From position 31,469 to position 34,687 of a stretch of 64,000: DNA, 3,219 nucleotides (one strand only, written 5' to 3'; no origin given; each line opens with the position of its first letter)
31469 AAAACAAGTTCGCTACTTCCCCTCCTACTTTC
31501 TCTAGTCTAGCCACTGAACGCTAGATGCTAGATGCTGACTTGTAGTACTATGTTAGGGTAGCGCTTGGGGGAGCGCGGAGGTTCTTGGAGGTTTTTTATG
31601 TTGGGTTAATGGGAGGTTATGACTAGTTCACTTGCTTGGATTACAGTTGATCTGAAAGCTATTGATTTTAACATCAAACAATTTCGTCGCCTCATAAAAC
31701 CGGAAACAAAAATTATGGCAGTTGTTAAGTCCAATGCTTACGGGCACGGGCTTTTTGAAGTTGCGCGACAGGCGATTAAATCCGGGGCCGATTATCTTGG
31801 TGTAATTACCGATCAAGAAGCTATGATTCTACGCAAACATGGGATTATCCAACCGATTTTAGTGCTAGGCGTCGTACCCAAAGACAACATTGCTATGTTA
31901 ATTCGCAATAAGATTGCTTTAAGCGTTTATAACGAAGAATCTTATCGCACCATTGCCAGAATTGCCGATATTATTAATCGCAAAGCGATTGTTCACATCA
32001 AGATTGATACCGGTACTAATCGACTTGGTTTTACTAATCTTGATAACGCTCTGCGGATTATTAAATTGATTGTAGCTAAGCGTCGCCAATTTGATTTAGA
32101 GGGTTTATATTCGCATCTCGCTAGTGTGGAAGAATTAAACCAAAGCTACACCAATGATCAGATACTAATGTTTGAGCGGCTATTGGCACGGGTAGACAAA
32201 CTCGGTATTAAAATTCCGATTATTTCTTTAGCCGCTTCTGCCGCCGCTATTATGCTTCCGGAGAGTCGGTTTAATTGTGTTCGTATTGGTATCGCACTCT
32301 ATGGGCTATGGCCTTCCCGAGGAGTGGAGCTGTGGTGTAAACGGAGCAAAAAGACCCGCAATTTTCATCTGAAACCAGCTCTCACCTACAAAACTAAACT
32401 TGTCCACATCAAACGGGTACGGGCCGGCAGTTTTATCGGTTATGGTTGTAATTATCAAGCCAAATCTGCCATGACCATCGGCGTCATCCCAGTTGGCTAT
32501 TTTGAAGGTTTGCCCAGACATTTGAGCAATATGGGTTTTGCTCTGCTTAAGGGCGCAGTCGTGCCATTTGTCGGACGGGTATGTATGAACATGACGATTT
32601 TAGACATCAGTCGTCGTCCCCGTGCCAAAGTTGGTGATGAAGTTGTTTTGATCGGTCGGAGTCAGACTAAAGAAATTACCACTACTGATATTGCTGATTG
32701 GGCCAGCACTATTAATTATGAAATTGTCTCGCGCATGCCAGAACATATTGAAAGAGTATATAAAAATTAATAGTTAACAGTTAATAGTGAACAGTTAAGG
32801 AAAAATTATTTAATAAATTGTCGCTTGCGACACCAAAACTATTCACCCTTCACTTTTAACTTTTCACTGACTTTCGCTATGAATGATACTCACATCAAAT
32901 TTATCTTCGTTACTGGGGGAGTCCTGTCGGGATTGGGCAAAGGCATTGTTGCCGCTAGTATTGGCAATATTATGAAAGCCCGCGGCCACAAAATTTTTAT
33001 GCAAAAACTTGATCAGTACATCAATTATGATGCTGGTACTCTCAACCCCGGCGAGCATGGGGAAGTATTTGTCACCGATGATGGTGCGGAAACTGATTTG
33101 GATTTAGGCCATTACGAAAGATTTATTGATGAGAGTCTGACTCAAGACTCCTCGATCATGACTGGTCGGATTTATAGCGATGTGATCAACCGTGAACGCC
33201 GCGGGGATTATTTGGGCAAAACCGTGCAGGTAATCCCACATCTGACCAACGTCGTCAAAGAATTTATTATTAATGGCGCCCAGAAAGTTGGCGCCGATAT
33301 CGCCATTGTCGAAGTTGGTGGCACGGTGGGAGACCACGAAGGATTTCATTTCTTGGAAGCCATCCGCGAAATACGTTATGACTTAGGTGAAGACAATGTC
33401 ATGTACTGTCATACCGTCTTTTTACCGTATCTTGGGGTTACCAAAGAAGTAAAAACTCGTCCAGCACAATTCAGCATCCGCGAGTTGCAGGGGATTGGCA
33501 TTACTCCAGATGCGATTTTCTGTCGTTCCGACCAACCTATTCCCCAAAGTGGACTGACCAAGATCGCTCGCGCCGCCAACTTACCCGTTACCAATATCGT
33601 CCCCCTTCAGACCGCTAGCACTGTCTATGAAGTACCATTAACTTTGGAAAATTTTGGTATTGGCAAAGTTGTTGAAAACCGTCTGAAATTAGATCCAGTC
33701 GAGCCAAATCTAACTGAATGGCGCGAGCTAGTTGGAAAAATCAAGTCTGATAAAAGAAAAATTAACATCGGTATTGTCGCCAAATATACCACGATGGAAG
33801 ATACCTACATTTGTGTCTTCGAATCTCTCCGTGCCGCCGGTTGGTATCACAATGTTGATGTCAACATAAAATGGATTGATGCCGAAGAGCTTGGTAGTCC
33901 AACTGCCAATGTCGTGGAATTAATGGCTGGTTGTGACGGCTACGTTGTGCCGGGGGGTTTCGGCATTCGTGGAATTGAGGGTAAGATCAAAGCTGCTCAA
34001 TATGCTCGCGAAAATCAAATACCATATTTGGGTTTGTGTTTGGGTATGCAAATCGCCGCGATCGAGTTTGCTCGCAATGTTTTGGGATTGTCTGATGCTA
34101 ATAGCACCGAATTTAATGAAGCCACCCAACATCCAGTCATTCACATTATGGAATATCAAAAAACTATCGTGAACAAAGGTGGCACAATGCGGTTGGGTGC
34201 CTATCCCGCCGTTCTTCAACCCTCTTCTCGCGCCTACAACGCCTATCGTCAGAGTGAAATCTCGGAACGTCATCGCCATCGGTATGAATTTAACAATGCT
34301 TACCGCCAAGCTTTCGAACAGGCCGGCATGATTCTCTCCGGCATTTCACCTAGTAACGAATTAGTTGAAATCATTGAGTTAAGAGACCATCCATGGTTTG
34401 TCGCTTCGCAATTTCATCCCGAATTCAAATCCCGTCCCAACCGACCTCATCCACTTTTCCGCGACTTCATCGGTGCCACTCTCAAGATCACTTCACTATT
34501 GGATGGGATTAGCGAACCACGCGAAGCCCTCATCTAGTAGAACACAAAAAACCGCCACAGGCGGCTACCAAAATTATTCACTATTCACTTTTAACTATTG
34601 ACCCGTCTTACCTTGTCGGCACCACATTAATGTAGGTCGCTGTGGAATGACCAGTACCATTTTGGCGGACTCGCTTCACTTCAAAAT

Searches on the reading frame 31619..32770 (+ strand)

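Call 99: search_protein_families(library=pfam, proteins=[window:31619-32770:+], max_evalue=0.00001)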
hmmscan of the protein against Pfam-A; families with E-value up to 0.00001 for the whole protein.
window:31619-32770:+ (383 aa): 2 families
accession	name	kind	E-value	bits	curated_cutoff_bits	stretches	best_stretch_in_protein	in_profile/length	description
PF01168.26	Ala_racemase_N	-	1e-61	208.9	24.1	1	10-230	1-218/220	Alanine racemase, N-terminal domain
PF00842.27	Ala_racemase_C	-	8.4e-41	139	25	1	255-381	2-127/127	Alanine racemase, C-terminal domain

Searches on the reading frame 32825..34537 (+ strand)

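Call 57: search_protein_families(library=pfam, proteins=[window:32825-34537:+], max_evalue=0.00001)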
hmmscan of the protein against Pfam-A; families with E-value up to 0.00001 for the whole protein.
window:32825-34537:+ (570 aa): 2 families
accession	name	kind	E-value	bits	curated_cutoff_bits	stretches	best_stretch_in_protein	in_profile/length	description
PF06418.20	CTP_synth_N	-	1.2e-109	366.2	26.1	1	25-289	1-265/265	CTP synthase N-terminus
PF00117.34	GATase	-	7.4e-36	124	22.8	1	326-549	4-188/190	Glutamine amidotransferase class-I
